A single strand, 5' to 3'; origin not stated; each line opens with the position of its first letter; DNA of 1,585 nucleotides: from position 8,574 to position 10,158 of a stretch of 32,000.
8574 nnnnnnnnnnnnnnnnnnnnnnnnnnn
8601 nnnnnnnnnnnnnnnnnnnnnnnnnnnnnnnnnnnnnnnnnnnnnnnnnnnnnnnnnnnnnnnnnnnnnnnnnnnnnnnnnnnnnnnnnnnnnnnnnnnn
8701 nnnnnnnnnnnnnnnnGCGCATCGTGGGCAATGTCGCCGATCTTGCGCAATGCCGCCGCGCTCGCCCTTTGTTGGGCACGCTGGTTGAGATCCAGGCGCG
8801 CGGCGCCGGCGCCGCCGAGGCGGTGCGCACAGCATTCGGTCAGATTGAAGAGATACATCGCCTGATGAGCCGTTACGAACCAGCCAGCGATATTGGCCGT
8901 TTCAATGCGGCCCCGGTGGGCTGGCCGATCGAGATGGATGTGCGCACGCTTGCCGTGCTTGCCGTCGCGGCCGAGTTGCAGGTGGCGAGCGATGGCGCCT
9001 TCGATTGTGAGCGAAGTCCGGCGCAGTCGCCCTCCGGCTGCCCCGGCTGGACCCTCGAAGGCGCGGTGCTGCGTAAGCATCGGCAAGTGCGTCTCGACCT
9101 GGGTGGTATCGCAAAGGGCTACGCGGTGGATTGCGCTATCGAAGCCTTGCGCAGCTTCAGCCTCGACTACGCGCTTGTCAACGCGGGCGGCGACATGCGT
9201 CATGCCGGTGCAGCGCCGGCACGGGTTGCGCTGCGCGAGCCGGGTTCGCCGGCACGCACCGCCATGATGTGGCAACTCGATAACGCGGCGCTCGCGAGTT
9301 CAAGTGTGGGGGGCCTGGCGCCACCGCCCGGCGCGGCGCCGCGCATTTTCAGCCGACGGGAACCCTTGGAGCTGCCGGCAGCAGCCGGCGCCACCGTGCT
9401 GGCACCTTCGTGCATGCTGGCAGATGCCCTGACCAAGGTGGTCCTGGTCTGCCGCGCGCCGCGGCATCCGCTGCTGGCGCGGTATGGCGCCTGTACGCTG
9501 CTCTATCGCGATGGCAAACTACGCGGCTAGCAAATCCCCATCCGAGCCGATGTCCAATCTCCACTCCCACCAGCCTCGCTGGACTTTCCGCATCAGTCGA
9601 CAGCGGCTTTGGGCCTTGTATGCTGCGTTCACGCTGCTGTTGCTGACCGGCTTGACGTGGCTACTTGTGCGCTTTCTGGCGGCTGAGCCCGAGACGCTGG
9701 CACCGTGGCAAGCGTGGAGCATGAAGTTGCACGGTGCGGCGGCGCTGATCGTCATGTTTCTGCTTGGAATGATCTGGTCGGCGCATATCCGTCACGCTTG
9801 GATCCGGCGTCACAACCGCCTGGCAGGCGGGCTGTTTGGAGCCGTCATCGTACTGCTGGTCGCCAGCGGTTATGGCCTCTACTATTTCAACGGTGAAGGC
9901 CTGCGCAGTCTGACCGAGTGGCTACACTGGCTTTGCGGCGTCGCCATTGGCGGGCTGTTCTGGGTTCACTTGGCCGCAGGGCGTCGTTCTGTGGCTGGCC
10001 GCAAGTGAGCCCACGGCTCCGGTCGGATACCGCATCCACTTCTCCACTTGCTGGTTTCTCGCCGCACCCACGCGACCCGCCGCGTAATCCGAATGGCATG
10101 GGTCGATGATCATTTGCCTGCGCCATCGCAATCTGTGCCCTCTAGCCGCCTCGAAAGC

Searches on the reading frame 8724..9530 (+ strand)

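Call 33: search_protein_families(library=pfam, proteins=[window:8724-9530:+], max_evalue=0.001)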
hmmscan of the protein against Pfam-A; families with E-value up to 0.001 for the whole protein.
window:8724-9530:+ (268 aa): 1 family
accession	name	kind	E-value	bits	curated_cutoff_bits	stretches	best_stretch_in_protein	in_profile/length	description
PF02424.20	ApbE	-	6.3e-33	114.9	25.6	2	116-246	118-249/266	ApbE family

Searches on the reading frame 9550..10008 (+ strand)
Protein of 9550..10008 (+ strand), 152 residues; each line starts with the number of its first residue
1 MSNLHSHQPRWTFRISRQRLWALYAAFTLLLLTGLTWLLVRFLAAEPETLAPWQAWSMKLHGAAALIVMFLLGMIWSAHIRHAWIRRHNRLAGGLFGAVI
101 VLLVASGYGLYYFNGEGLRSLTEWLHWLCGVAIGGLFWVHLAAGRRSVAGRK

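Call 33: search_protein_families(library=pfam, proteins=[window:9550-10008:+], max_evalue=0.001)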
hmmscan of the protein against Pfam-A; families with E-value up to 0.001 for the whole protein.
window:9550-10008:+ (152 aa): 3 families
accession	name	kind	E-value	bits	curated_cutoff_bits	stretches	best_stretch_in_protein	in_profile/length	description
PF01292.26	Ni_hydr_CYTB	-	7.6e-07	29.5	30.1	1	40-144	23-162/179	Prokaryotic cytochrome b561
PF06781.17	CrgA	-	8.5e-05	23.1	24.8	1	15-76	28-88/89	Cell division protein CrgA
PF02674.22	Colicin_V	-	0.0002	21.8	29.3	1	63-122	69-127/144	Colicin V production protein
